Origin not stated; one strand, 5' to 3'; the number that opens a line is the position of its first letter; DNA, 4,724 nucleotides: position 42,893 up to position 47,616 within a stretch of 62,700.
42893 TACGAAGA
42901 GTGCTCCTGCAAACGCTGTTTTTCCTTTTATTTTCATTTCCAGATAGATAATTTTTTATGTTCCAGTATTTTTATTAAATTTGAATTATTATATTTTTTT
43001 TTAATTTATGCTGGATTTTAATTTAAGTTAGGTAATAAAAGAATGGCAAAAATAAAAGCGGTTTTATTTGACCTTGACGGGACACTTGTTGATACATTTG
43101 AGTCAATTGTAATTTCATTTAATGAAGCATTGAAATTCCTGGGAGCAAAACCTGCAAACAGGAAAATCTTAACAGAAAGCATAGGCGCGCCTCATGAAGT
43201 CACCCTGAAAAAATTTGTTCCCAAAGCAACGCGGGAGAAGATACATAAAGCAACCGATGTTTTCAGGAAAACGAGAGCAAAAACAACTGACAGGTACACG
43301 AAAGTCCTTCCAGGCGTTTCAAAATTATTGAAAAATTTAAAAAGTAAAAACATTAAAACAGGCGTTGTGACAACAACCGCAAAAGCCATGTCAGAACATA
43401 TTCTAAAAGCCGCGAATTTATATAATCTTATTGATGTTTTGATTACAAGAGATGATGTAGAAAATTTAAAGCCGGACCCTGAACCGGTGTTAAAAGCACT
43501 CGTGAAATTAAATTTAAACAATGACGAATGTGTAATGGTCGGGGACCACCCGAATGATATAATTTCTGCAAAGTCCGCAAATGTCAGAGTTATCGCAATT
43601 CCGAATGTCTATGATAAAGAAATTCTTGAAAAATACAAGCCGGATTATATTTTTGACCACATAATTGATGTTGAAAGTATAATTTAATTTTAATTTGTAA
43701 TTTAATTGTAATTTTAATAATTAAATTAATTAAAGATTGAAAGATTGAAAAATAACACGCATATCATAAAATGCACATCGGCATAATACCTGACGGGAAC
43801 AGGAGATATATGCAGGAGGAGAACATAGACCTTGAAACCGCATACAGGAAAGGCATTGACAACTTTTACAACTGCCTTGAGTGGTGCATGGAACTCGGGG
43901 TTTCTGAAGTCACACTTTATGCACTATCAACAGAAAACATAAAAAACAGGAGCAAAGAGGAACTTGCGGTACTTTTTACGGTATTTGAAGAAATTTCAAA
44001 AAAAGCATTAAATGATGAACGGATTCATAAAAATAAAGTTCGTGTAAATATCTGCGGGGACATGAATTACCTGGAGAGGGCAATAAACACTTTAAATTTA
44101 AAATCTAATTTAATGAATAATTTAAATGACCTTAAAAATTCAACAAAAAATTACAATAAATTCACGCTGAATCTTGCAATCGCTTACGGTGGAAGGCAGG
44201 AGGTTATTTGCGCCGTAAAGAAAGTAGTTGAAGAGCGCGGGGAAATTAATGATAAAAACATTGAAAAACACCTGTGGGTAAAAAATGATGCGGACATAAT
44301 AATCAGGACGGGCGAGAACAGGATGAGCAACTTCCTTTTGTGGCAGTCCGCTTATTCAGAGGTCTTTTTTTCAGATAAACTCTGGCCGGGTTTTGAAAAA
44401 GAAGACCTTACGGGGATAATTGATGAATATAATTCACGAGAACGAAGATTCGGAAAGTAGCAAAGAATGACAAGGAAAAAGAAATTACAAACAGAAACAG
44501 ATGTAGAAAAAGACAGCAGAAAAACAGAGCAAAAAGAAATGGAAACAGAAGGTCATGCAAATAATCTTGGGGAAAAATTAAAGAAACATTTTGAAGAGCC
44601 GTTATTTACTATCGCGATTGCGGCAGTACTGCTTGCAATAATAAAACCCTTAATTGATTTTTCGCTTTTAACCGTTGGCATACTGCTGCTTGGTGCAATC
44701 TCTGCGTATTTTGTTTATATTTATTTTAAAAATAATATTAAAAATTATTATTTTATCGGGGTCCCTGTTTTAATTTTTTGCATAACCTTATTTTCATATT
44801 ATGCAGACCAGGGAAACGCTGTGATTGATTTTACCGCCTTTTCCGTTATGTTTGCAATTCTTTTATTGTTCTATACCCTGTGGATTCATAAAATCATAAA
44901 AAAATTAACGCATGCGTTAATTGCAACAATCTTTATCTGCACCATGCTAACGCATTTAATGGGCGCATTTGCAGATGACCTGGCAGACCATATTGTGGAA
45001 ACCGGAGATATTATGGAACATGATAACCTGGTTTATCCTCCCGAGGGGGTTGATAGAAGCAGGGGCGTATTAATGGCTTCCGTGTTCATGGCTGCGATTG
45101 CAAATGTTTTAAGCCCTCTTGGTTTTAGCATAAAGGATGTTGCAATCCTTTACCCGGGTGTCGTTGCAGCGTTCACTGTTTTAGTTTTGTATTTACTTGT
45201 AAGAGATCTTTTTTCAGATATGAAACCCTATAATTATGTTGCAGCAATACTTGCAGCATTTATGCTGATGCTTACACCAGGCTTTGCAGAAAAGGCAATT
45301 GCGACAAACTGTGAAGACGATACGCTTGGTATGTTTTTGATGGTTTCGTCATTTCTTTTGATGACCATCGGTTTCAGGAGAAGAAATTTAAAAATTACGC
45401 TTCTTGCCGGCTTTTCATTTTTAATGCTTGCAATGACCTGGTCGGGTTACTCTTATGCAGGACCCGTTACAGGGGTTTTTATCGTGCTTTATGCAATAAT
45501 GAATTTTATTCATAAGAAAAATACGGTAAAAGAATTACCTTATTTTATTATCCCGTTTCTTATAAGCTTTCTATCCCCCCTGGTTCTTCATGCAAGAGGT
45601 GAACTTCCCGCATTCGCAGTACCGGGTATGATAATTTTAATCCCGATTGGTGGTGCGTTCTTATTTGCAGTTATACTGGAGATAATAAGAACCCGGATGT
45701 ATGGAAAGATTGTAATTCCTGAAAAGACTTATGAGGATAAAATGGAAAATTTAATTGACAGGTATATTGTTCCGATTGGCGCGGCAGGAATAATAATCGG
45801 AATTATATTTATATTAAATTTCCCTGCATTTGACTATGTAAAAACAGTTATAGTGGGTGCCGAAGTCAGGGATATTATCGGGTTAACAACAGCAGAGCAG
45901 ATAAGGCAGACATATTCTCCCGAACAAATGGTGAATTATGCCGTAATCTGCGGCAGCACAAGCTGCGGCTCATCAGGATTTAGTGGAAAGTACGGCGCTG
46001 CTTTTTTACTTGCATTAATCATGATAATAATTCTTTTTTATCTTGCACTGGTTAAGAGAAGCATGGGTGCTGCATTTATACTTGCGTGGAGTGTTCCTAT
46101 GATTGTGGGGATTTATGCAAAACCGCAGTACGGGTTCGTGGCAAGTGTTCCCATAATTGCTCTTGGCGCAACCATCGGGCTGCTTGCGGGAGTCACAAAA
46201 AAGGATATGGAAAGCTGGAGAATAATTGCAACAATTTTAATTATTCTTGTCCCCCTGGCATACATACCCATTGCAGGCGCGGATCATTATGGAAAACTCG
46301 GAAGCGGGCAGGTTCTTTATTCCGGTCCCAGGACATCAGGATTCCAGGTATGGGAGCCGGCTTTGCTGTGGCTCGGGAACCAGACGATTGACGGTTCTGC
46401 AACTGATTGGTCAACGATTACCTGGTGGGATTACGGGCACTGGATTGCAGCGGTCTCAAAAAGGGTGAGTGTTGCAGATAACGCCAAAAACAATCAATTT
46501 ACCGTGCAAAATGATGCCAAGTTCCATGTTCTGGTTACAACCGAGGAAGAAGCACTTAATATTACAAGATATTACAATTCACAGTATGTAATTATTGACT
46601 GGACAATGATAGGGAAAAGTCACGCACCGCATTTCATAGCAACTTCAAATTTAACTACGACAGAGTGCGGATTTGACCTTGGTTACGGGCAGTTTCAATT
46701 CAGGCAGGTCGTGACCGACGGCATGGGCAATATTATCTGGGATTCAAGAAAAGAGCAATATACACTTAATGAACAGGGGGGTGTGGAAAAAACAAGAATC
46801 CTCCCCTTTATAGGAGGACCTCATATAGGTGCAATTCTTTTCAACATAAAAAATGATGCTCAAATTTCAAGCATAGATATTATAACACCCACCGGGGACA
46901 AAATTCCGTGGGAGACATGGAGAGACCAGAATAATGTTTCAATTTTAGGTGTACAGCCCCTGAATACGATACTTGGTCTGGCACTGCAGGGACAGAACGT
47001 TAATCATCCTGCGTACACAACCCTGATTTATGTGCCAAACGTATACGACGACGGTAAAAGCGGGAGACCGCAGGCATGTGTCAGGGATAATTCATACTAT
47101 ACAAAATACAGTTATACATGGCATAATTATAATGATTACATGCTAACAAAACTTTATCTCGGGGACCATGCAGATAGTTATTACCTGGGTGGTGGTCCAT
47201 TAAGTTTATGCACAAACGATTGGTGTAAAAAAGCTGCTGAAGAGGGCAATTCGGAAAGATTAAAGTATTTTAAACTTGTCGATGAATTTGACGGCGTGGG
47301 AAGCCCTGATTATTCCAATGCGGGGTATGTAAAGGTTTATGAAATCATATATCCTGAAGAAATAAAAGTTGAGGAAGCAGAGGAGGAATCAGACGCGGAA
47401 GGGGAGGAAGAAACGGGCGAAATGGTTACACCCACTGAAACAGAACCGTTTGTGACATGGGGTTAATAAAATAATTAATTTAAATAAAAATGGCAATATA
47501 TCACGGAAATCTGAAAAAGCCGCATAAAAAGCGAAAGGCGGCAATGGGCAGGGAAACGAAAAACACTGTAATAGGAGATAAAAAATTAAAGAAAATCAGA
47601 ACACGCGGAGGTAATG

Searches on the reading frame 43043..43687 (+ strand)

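Call 30: search_protein_families(library=pfam, proteins=[window:43043-43687:+], max_evalue=0.001)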
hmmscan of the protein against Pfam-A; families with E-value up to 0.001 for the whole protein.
window:43043-43687:+ (214 aa): 7 families
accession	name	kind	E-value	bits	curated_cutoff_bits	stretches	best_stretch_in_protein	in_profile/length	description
PF13419.12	HAD_2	-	5.3e-47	160.7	23.8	1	7-186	1-178/178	Haloacid dehalogenase-like hydrolase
PF00702.32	Hydrolase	-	2.5e-31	110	26.4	1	4-180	1-191/191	haloacid dehalogenase-like hydrolase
PF12710.13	HAD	-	6.2e-11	43.5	27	1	7-173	1-185/189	haloacid dehalogenase-like hydrolase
PF13242.12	Hydrolase_like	-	1.5e-09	38.1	22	1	143-209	4-74/75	HAD-hyrolase-like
PF03031.24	NIF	-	2.2e-06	27.9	21.8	1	70-183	23-131/160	NLI interacting factor-like phosphatase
PF13344.12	Hydrolase_6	-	0.00011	22.6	27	0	86-124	13-51/101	Haloacid dehalogenase-like hydrolase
PF08282.18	Hydrolase_3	-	0.0004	20.6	20.9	0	7-33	1-27/255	haloacid dehalogenase-like hydrolase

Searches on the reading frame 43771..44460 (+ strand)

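Call 30: search_protein_families(library=pfam, proteins=[window:43771-44460:+], max_evalue=0.001)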
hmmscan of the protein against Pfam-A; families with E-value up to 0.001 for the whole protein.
window:43771-44460:+ (229 aa): 1 family
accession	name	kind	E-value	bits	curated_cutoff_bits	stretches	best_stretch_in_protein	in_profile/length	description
PF01255.24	Prenyltransf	-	1.9e-62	211.1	27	1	6-228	1-219/219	Putative undecaprenyl diphosphate synthase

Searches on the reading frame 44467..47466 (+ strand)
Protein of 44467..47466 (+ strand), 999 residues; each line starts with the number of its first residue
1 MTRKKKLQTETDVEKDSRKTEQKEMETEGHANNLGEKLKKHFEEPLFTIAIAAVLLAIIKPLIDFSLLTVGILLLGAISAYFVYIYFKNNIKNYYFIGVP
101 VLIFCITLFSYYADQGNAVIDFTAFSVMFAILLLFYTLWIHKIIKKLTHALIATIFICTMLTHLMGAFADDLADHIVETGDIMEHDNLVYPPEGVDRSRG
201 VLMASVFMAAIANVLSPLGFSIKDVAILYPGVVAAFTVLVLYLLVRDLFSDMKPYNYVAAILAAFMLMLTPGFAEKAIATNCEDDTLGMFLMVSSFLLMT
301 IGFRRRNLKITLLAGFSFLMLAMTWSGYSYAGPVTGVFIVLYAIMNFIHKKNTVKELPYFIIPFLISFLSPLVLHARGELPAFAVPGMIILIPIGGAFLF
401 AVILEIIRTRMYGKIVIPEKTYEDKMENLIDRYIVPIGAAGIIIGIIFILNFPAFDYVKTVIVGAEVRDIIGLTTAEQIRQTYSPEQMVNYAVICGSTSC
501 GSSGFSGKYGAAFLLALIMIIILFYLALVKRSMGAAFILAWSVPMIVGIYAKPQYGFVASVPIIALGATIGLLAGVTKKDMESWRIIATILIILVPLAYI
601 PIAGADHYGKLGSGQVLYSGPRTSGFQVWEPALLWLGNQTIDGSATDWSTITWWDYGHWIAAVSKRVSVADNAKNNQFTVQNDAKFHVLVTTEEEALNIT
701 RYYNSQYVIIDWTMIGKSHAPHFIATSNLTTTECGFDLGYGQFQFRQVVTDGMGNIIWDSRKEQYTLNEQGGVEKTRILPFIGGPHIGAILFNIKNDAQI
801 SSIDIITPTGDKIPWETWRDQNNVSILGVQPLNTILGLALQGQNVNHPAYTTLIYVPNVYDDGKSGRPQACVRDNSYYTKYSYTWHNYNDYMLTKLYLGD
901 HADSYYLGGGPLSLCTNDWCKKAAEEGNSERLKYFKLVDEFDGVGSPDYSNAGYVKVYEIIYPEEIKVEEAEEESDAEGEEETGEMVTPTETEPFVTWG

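Call 30: search_protein_families(library=pfam, proteins=[window:44467-47466:+], max_evalue=0.001)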
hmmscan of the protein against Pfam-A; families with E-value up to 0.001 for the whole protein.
window:44467-47466:+ (999 aa): 2 families
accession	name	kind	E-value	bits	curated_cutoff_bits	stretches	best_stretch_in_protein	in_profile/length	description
PF02516.20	STT3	-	2.5e-10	40.9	24.5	1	202-458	77-325/405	Oligosaccharyl transferase STT3, N-terminal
PF22627.1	AglB_core-like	-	1.6e-08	35.3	27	1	647-714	44-110/111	AglB core domain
